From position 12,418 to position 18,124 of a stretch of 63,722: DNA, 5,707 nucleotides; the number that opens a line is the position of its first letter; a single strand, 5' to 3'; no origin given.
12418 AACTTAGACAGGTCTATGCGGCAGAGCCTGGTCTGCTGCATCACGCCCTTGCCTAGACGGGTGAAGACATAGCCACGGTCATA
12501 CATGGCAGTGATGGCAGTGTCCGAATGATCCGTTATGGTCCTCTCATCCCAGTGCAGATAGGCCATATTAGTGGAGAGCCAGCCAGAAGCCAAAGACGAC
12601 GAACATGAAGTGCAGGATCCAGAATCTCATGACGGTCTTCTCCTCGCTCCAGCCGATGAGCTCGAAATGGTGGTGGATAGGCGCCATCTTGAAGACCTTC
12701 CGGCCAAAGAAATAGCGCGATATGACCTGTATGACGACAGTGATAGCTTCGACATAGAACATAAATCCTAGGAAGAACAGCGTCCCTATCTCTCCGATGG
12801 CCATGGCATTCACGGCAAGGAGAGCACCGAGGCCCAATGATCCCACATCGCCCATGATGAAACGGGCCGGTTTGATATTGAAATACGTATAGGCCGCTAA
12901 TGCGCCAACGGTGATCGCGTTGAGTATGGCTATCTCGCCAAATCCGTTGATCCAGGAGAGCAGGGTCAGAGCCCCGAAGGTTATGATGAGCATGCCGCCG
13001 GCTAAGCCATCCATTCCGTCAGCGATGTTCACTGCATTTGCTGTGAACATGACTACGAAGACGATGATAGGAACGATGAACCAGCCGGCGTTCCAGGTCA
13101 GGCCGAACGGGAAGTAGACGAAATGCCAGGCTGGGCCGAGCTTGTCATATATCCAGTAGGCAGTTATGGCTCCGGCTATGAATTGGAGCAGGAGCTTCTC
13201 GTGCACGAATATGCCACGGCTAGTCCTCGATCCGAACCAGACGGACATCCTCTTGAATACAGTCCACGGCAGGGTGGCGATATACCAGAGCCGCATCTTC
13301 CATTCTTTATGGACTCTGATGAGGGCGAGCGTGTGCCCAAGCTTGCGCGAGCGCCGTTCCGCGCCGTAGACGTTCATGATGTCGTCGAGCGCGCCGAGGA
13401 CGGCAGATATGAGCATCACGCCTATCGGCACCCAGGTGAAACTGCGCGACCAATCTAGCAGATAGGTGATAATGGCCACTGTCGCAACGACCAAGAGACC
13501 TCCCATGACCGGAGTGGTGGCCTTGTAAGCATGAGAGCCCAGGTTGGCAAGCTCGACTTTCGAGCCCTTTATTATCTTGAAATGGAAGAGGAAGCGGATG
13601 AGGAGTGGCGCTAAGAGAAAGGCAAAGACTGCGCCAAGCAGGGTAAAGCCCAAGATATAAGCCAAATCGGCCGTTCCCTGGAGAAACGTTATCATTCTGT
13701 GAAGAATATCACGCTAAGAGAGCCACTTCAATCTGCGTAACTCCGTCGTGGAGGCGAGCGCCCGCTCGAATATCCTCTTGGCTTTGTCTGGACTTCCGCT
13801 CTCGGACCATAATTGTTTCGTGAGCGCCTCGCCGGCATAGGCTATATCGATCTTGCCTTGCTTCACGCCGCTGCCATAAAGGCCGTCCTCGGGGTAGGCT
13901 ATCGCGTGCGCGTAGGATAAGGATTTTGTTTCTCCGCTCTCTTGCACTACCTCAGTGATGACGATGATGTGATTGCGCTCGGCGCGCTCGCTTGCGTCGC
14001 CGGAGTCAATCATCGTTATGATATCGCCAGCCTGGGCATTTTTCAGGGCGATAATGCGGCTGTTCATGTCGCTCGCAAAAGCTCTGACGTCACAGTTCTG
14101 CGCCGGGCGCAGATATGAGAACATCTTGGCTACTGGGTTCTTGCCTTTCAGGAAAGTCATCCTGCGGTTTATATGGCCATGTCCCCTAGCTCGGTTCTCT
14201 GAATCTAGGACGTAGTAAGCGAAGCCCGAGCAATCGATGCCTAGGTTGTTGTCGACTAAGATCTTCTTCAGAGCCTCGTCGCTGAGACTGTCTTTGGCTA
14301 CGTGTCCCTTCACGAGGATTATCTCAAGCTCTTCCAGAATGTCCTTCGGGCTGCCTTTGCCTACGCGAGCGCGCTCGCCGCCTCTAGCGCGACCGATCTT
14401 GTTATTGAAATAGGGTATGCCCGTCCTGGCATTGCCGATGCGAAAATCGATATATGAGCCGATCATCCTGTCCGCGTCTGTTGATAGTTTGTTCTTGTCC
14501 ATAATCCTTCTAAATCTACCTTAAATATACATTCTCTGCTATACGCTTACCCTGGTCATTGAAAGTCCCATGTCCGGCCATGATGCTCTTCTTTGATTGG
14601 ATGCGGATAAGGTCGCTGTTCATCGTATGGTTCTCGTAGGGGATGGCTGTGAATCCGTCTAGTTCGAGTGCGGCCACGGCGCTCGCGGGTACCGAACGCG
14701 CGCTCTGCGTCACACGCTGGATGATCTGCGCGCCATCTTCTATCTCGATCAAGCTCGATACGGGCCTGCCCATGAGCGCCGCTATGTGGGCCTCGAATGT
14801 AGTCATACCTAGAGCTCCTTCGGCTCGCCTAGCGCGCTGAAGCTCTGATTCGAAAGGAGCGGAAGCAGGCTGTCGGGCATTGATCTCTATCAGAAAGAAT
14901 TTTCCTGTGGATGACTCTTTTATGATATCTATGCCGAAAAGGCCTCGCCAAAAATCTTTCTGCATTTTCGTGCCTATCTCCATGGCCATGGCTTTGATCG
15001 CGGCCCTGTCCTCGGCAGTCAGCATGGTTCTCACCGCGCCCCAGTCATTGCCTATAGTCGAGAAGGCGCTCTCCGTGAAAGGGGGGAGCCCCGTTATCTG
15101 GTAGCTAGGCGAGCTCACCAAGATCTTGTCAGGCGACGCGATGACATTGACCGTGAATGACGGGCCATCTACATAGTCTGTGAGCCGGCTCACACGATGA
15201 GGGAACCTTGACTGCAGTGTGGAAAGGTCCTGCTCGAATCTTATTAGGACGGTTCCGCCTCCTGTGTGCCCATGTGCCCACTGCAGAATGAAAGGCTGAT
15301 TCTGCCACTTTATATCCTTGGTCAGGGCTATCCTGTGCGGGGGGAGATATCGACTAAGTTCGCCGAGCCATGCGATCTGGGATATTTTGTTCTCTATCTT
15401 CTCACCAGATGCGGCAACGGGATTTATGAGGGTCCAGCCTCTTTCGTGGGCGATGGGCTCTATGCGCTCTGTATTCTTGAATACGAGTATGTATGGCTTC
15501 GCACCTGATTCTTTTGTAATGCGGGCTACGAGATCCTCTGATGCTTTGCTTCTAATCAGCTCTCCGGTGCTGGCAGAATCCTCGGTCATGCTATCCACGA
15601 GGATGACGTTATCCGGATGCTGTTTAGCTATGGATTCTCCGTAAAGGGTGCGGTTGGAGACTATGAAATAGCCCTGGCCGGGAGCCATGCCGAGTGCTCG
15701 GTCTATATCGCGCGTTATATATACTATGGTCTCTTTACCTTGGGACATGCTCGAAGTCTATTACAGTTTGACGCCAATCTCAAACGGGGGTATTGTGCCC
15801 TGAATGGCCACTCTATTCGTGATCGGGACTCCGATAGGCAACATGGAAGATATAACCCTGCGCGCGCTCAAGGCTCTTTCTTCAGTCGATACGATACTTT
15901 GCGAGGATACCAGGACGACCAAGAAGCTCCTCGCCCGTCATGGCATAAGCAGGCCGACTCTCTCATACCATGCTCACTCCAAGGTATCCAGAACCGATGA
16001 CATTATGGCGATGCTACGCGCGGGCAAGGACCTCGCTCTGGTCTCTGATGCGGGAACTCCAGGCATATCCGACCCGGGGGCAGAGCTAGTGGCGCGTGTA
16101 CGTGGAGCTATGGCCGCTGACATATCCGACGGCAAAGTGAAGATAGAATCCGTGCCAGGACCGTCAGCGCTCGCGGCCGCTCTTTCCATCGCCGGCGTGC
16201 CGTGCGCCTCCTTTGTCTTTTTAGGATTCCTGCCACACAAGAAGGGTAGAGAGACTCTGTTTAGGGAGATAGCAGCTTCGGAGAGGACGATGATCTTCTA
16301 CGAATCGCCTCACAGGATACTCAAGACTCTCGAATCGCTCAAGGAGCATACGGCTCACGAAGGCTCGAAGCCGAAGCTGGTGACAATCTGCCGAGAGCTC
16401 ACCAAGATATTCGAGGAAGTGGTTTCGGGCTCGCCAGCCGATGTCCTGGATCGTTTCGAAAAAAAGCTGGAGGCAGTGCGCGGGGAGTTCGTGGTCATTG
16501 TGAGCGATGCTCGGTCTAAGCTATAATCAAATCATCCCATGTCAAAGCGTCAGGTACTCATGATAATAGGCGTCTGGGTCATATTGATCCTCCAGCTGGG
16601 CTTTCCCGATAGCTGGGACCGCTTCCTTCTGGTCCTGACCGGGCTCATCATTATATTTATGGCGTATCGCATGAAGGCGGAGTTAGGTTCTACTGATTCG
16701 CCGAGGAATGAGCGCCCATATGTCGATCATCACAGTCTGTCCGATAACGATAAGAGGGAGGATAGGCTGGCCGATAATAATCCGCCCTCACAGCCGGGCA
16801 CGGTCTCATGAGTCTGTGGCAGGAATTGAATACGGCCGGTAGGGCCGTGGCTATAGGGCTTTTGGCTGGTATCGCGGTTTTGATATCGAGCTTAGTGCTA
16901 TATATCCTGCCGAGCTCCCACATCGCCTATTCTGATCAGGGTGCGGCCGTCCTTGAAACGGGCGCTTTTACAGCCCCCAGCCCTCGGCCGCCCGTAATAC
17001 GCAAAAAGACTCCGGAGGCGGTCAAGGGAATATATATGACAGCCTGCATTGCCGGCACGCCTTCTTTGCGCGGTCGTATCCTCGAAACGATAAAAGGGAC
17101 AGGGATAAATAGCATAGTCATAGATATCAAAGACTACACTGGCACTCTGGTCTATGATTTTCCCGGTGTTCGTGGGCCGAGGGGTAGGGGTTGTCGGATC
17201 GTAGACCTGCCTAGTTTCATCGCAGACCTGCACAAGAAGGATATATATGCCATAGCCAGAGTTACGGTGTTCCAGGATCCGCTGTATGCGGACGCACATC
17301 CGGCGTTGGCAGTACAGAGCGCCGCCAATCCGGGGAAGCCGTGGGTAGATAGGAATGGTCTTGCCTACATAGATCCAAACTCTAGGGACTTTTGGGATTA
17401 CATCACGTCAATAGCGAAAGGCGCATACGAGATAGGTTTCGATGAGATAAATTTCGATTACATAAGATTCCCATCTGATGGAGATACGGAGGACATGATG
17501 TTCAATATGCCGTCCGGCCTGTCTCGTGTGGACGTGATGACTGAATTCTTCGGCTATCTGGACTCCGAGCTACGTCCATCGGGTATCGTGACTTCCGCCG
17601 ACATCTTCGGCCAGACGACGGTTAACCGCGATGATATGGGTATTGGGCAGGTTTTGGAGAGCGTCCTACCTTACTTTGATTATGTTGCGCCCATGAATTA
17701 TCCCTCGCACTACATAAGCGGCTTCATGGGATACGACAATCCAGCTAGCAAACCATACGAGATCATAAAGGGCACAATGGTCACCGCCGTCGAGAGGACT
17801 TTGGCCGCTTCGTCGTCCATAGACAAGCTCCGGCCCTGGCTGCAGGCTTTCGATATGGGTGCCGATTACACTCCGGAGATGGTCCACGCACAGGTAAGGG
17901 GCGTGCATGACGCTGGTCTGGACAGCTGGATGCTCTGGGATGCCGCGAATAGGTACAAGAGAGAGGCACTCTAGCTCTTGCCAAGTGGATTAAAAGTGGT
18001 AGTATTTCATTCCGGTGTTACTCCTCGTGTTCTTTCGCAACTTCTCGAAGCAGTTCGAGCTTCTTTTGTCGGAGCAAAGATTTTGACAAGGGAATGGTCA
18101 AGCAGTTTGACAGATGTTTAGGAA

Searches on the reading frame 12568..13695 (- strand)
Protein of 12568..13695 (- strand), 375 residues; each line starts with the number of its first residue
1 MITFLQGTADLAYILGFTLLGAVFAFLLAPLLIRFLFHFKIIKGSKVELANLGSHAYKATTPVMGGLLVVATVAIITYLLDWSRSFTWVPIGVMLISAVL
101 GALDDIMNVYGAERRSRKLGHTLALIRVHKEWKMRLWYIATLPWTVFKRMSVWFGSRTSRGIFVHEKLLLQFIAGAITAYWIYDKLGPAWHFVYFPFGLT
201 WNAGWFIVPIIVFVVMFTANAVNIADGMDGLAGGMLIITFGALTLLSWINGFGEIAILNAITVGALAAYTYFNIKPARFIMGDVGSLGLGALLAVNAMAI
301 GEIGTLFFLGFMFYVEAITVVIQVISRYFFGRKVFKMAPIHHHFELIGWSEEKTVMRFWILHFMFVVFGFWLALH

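Call 58: search_protein_families(library=pfam, proteins=[window:12568-13695:-], max_evalue=0.001)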
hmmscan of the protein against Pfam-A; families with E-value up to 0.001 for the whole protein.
window:12568-13695:- (375 aa): 1 family
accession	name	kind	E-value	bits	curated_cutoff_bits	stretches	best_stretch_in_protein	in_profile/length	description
PF00953.26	Glycos_transf_4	-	1.7e-24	87.1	27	1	166-299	27-158/160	Glycosyl transferase family 4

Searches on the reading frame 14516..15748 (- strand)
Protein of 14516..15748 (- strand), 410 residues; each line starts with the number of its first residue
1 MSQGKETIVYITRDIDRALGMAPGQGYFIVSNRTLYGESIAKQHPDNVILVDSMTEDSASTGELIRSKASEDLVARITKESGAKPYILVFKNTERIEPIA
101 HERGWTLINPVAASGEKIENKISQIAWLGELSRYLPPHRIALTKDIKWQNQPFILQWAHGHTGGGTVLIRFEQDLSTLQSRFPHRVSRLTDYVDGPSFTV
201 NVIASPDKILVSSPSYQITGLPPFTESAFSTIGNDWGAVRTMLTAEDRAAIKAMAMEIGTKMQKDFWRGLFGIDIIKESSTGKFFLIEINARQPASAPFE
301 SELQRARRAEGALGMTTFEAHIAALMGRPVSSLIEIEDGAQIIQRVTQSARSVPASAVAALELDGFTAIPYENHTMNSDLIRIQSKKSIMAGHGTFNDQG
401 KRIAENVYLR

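Call 28: search_protein_families(library=pfam, proteins=[window:14516-15748:-], max_evalue=0.001)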
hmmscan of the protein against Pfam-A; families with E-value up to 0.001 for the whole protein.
window:14516-15748:- (410 aa): 1 family
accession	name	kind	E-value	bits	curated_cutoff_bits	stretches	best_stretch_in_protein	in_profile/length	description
PF02655.19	ATP-grasp_3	-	0.0003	21.3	23.2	1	119-293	2-157/160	ATP-grasp domain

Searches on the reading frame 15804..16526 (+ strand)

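Call 28: search_protein_families(library=pfam, proteins=[window:15804-16526:+], max_evalue=0.001)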
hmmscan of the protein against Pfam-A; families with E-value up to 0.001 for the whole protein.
window:15804-16526:+ (240 aa): 1 family
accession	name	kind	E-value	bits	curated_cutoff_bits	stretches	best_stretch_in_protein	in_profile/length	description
PF00590.25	TP_methylase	-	1.1e-30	107.6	27.8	1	3-210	1-207/212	Tetrapyrrole (Corrin/Porphyrin) Methylases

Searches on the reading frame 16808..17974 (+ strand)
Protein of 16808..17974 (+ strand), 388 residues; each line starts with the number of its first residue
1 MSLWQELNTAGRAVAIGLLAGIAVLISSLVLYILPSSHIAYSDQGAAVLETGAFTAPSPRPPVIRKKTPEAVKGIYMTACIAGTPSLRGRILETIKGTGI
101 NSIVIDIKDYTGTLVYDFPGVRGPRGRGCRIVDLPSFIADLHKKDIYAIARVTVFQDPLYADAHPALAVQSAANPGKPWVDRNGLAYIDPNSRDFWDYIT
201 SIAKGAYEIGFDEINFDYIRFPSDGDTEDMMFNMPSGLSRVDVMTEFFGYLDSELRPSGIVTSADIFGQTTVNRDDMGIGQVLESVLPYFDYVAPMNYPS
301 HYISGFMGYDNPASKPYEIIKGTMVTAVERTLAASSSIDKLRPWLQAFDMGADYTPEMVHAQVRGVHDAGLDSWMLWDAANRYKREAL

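Call 28: search_protein_families(library=pfam, proteins=[window:16808-17974:+], max_evalue=0.001)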
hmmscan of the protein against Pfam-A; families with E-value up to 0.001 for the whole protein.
window:16808-17974:+ (388 aa): 1 family
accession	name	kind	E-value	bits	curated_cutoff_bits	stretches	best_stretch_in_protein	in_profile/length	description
PF13200.12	DUF4015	-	1.3e-91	307.4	27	1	74-383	1-313/313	Putative glycosyl hydrolase domain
